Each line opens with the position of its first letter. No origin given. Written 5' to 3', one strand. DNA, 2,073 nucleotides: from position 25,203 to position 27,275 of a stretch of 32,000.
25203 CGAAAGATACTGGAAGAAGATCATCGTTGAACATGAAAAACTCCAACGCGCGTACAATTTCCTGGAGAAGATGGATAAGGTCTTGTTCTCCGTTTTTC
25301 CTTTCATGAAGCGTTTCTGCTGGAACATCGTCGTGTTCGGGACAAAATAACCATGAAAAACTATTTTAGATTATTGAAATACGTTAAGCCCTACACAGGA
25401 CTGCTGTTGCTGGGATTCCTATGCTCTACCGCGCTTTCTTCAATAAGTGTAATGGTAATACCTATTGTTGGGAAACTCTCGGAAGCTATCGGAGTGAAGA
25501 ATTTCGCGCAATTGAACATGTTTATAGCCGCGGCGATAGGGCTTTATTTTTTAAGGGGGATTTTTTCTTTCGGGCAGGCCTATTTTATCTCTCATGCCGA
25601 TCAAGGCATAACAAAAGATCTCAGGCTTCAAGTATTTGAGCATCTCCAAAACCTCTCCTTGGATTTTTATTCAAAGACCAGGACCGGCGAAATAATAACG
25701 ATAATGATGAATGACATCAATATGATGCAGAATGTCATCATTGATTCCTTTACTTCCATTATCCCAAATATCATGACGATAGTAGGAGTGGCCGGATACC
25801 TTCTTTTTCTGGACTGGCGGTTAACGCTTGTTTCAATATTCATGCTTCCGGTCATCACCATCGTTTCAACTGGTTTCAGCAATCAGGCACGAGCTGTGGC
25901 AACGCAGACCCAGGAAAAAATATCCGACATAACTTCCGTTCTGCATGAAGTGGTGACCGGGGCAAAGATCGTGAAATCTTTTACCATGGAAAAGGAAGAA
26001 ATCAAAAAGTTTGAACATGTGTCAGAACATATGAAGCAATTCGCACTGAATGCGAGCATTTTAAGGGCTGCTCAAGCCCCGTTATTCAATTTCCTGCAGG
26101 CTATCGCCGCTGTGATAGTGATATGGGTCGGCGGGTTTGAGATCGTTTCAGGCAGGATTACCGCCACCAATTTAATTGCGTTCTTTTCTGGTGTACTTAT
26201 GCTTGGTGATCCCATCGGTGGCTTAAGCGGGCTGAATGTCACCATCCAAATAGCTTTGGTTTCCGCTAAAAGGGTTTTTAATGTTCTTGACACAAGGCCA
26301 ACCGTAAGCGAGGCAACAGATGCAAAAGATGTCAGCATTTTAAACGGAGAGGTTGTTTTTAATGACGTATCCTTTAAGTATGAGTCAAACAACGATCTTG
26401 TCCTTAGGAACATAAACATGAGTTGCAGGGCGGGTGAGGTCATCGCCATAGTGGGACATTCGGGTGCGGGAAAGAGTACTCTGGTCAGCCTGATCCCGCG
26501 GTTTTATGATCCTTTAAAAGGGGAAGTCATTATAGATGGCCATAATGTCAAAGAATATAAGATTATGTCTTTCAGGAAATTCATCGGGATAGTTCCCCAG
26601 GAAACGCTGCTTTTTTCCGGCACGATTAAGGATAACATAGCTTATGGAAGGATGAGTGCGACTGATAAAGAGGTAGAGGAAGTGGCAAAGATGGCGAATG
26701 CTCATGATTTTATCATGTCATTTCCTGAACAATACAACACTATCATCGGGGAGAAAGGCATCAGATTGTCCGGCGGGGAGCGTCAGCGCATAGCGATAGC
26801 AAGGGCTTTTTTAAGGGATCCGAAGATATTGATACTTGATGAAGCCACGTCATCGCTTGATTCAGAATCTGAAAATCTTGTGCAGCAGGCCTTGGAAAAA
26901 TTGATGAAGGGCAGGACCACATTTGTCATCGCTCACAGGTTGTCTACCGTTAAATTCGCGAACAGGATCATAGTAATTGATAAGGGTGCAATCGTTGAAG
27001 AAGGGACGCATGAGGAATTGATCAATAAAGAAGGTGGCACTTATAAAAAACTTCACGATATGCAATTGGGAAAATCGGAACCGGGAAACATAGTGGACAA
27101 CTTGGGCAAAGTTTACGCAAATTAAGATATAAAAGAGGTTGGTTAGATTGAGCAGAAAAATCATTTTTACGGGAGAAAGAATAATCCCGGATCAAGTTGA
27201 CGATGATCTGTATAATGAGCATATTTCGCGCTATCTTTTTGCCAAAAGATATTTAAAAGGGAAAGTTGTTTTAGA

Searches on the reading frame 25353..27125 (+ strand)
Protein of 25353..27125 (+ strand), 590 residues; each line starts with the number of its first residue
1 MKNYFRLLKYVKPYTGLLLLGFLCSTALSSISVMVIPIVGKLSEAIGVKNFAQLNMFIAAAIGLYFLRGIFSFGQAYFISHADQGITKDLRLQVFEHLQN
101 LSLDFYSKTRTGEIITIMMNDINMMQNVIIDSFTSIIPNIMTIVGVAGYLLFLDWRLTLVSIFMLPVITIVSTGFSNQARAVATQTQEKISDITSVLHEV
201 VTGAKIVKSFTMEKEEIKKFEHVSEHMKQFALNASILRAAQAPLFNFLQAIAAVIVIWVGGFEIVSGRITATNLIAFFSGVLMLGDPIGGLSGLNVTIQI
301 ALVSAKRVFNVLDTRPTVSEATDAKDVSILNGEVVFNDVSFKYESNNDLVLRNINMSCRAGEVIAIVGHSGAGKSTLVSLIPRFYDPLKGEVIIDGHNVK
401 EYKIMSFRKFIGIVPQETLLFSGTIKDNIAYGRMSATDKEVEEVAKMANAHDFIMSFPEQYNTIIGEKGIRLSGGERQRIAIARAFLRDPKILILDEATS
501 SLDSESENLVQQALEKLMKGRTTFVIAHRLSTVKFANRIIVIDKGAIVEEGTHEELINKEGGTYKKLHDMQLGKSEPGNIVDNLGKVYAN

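Call 6: search_protein_families(library=pfam, proteins=[window:25353-27125:+], max_evalue=0.01)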
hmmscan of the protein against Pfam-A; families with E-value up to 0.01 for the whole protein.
window:25353-27125:+ (590 aa): 8 families
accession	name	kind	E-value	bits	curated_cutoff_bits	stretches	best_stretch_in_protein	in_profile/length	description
PF00664.28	ABC_membrane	-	1.2e-48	166.6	28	1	18-284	1-270/274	ABC transporter transmembrane region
PF00005.33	ABC_tran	-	2.8e-35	122.3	25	1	351-500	1-137/137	ABC transporter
PF02463.25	SMC_N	-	1e-07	32.1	40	1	342-542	57-211/220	RecF/RecN/SMC N terminal domain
PF13191.12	AAA_16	-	0.0011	19.9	32.6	1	360-515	21-157/167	AAA ATPase domain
PF01935.23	DUF87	-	0.0023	18.5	23.2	1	364-524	26-176/220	Helicase HerA, central domain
PF03193.22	RsgA_GTPase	-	0.0036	17.6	30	0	349-380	95-125/174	RsgA GTPase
PF06414.18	Zeta_toxin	-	0.004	17.1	22.3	0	362-402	17-57/199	Zeta toxin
PF13555.12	AAA_29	-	0.0069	16.5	27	0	360-378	22-39/61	P-loop containing region of AAA domain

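Call 45: search_protein_families(library=ncbifam, proteins=[window:25353-27125:+], max_evalue=0.00001)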
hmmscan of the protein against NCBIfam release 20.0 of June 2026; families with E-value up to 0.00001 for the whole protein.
window:25353-27125:+ (590 aa): 187 families (the best 25 are shown)
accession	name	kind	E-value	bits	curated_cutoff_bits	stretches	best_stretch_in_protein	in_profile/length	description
TIGR02203.1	MsbA_lipidA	equivalog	1.8e-161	538.5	602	1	4-572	2-570/572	lipid A export permease/ATP-binding protein MsbA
TIGR02204.1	MsbA_rel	hypoth_equivalog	1.2e-142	476.5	780.4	1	6-572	8-576/576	ABC transporter, permease/ATP-binding protein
NF052233.1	CphA_assoc_ABC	equivalog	4.3e-136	455.2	880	1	4-575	172-747/766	cyanophycin metabolism-associated ABC transporter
TIGR00958.1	3a01208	subfamily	1.3e-135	453.4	874.6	1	5-567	150-710/711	antigen peptide transporter 2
NF045513.1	HepA_fam_ABC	equivalog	2.7e-131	438.9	725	1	65-571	105-609/610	heterocyst formation ABC transporter subunit HepA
NF008381.0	PRK11176.1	equivalog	1.1e-130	436.7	867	1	3-573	12-581/582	lipid A ABC transporter ATP-binding protein/permease MsbA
TIGR01846.1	type_I_sec_HlyB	subfamily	7.1e-117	391.5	725.55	1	49-572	173-693/694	type I secretion system permease/ATPase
NF010178.0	PRK13657.1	equivalog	2.7e-115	386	733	1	2-568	5-567/588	glucan ABC transporter ATP-binding protein/ permease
TIGR03375.1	type_I_sec_LssB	subfamily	1.8e-94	317.4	693.1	1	73-559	207-691/696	type I secretion system permease/ATPase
TIGR01193.1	bacteriocin_ABC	subfamily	8e-93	312.2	523.85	1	48-568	189-706/708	peptide cleavage/export ABC transporter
TIGR03796.1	NHLM_micro_ABC1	equivalog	5.9e-92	309.1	853.3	1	33-567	170-708/710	NHLP family bacteriocin export ABC transporter peptidase/permease/ATPase subunit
TIGR03797.1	NHLM_micro_ABC2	equivalog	9.3e-91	305.3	709.4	1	22-571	141-685/686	NHLP bacteriocin export ABC transporter permease/ATPase subunit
NF008364.0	PRK11160.1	equivalog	2.4e-86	290.6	630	1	1-568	1-572/575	heme ABC transporter ATP-binding protein/permease CydC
TIGR02857.1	CydD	equivalog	1e-85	288.7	435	1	33-541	24-528/529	thiol reductant ABC exporter subunit CydD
NF008056.1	PRK10790.1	equivalog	3.3e-85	286.8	746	1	6-573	13-577/584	SmdB family multidrug efflux ABC transporter permease/ATP-binding protein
NF050066.1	LPSTprtrPglK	equivalog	5.3e-65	219.9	1000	1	39-545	57-558/558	BC-type lipopolysaccharide transporter PglK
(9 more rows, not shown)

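Call 49: find_homologous_proteins(query=window:25353-27122:+, max_evalue=1e-80)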
Query window:25353-27122:+ (590 aa): 7802 proteins with E <= 1e-80 among 8000 candidates; the best 120 are listed.
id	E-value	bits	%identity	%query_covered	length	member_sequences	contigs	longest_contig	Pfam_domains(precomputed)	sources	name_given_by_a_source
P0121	0.0e+0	1276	100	100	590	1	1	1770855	PF00005.34,PF02463.26,PF00664.29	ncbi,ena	-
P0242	0.0e+0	1017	76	99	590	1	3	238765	PF00005.34,PF02463.26,PF00664.29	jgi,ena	jgi:subfamily B ATP-binding cassette protein MsbA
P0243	0.0e+0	1010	77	98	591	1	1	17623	PF00005.34,PF02463.26,PF00664.29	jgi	jgi:subfamily B ATP-binding cassette protein MsbA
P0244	1.3e-297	1006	78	98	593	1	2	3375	PF00005.34,PF02463.26,PF00664.29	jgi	jgi:subfamily B ATP-binding cassette protein MsbA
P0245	1.1e-295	1000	77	99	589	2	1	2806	PF00005.34,PF02463.26,PF00664.29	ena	-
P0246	3.4e-294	995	76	99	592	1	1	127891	PF00005.34,PF02463.26,PF00664.29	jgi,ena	-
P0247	3.3e-290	981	73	100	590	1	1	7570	PF00005.34,PF02463.26,PF00664.29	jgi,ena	-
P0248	2.8e-287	972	76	97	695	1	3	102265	PF00005.34,PF02463.26,PF00664.29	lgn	-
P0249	6.3e-286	967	75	97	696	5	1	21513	PF00005.34,PF02463.26,PF00664.29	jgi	jgi:subfamily B ATP-binding cassette protein MsbA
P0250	2.0e-279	946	73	97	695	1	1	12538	PF00005.34,PF02463.26,PF00664.29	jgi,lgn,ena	-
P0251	2.8e-275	932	72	97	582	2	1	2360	PF00005.34,PF02463.26,PF00664.29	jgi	-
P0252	3.6e-274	929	72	97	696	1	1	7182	PF00005.34,PF02463.26,PF00664.29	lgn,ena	-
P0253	6.5e-274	928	72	97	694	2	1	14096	PF00005.34,PF02463.26,PF00664.29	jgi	-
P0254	2.5e-270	916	73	94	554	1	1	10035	PF00005.34,PF02463.26,PF00664.29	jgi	jgi:ATP-binding cassette, subfamily B, bacterial MsbA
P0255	7.1e-269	911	72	97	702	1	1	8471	PF00005.34,PF02463.26,PF00664.29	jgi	jgi:subfamily B ATP-binding cassette protein MsbA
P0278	9.1e-198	676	52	98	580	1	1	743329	PF00005.34,PF02463.26,PF00664.29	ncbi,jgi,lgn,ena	ncbi:MAG: ABC transporter ATP-binding protein [Candidatus Margulisiibacteriota bacterium]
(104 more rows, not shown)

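Call 50: find_encoding_contigs(protein=P0242, flank=10000, max_places=1)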
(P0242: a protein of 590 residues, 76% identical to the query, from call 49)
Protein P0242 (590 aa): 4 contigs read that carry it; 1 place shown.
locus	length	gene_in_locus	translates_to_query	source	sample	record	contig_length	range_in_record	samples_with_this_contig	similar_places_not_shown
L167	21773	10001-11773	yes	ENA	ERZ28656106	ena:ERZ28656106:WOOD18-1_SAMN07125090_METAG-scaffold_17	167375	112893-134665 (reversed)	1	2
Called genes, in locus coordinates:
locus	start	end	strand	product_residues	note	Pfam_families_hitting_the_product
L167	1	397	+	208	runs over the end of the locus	-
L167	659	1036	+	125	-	-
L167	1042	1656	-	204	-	PF01135:PCMT, PF00398:RrnaAD, PF13847:Methyltransf_31, PF08241:Methyltransf_11 (weak), PF13649:Methyltransf_25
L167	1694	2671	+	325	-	PF00491:Arginase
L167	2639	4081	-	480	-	PF00749:tRNA-synt_1c, PF19269:Anticodon_2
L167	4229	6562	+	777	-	PF00549:Ligase_CoA (faint), PF25145:NfeD1b_N (faint), PF01343:Peptidase_S49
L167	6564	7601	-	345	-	PF01073:3Beta_HSD, PF01370:Epimerase, PF02719:Polysacc_synt_2, PF04321:RmlD_sub_bind, PF13460:NAD_binding_10, PF16363:GDP_Man_Dehyd, PF07993:NAD_binding_4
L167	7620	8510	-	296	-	PF01040:UbiA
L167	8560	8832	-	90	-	-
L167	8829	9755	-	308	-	PF01795:Methyltransf_5, PF13649:Methyltransf_25 (weak), PF13847:Methyltransf_31 (faint)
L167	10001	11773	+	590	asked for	PF00664:ABC_membrane, PF00005:ABC_tran, PF02463:SMC_N (faint)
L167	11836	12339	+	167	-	PF20221:DUF6580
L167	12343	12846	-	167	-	PF03544:TonB_C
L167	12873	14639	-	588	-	PF07715:Plug, PF00593:TonB_dep_Rec_b-barrel, PF14905:OMP_b-brl_3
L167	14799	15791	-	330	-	PF00288:GHMP_kinases_N, PF08544:GHMP_kinases_C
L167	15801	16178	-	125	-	PF00908:dTDP_sugar_isom (faint), PF05523:FdtA, PF14667:Polysacc_synt_C, PF00190:Cupin_1 (weak), PF07883:Cupin_2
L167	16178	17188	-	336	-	PF01073:3Beta_HSD, PF01370:Epimerase, PF02719:Polysacc_synt_2, PF04321:RmlD_sub_bind (weak), PF07993:NAD_binding_4 (weak), PF16363:GDP_Man_Dehyd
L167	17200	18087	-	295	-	PF01073:3Beta_HSD (weak), PF01370:Epimerase, PF04321:RmlD_sub_bind, PF16363:GDP_Man_Dehyd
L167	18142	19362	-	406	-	PF04055:Radical_SAM, PF13186:SPASM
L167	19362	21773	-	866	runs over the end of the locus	PF00535:Glycos_transf_2, PF10111:Glyco_tranf_2_2, PF13641:Glyco_tranf_2_3, PF02310:B12-binding, PF04055:Radical_SAM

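Call 51: find_encoding_contigs(protein=P0246, flank=10000, max_places=1)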
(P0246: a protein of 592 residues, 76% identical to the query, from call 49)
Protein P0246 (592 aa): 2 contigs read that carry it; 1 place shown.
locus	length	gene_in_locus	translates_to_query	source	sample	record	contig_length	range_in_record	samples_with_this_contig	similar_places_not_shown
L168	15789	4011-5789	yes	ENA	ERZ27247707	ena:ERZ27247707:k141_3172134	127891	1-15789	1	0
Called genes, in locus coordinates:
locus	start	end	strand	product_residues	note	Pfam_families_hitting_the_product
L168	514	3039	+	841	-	PF01501:Glyco_transf_8, PF00534:Glycos_transf_1, PF13692:Glyco_trans_1_4 (weak)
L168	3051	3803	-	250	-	-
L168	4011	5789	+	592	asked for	PF00664:ABC_membrane, PF02463:SMC_N (faint), PF00005:ABC_tran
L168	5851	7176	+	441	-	PF00534:Glycos_transf_1, PF13692:Glyco_trans_1_4, PF13524:Glyco_trans_1_2 (faint)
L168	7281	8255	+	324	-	PF00535:Glycos_transf_2, PF13641:Glyco_tranf_2_3 (weak)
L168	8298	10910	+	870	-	PF26626:DUF8201, PF13231:PMT_2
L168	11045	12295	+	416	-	-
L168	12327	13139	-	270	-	PF00685:Sulfotransfer_1 (faint), PF13469:Sulfotransfer_3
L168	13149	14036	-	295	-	PF13469:Sulfotransfer_3, PF00685:Sulfotransfer_1 (weak)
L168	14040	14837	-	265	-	PF00535:Glycos_transf_2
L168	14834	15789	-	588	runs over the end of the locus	PF00009:GTP_EFTU, PF01926:MMR_HSR1 (faint), PF03144:GTP_EFTU_D2 (faint), PF22594:GTP-eEF1A_C, PF01583:APS_kinase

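Call 52: find_encoding_contigs(protein=P0278, flank=10000, max_places=1)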
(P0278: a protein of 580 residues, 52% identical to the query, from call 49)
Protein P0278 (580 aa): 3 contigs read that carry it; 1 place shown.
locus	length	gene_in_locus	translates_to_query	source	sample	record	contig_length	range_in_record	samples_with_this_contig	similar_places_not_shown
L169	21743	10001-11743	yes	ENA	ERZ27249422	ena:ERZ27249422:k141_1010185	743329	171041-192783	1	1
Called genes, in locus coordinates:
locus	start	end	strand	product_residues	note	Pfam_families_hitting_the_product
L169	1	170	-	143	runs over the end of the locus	PF01475:FUR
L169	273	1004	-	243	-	PF01209:Ubie_methyltran, PF05148:Methyltransf_8, PF13489:Methyltransf_23, PF05175:MTS, PF13847:Methyltransf_31, PF08241:Methyltransf_11, PF08242:Methyltransf_12, PF13649:Methyltransf_25, +2 more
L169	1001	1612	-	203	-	PF12697:Abhydrolase_6, PF00561:Abhydrolase_1 (weak), PF12146:Hydrolase_4 (weak)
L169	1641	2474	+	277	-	PF13175:AAA_15 (faint), PF00005:ABC_tran, PF13304:AAA_21 (weak)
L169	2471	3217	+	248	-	PF01061:ABC2_membrane, PF12698:ABC2_membrane_3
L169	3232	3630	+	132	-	-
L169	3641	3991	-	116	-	-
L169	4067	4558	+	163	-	-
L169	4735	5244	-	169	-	PF10543:ORF6N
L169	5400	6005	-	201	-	PF18167:Sa_NUDIX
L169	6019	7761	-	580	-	-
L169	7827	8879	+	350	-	PF00291:PALP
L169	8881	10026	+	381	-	PF02684:LpxB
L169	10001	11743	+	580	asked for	PF00664:ABC_membrane, PF00005:ABC_tran, PF02463:SMC_N (faint)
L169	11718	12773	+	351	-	-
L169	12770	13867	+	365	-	PF13439:Glyco_transf_4 (weak), PF00534:Glycos_transf_1, PF13692:Glyco_trans_1_4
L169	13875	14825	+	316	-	PF01075:Glyco_transf_9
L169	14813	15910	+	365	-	PF13692:Glyco_trans_1_4, PF00534:Glycos_transf_1 (faint)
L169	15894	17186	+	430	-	PF01075:Glyco_transf_9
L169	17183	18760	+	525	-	PF02366:PMT, PF13231:PMT_2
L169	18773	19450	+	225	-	PF00535:Glycos_transf_2, PF10111:Glyco_tranf_2_2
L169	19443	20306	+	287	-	PF00535:Glycos_transf_2, PF13641:Glyco_tranf_2_3, PF02709:Glyco_transf_7C, PF10111:Glyco_tranf_2_2 (weak)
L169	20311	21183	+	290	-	PF01634:HisG, PF08029:HisG_C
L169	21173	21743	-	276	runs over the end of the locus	PF10418:DHODB_Fe-S_bind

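Call 97: search_protein_families(library=ncbifam, proteins=[L169:11718-12773:+], max_evalue=0.00001)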
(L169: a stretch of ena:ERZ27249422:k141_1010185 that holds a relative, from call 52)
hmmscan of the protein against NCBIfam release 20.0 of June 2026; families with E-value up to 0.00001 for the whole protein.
L169:11718-12773:+ (351 aa): 1 family
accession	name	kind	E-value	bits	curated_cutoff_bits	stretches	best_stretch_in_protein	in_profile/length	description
TIGR03492.1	TIGR03492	hypoth_equivalog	2e-81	273.7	219.2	2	6-228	2-246/396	lipid-A-disaccharide synthase-related protein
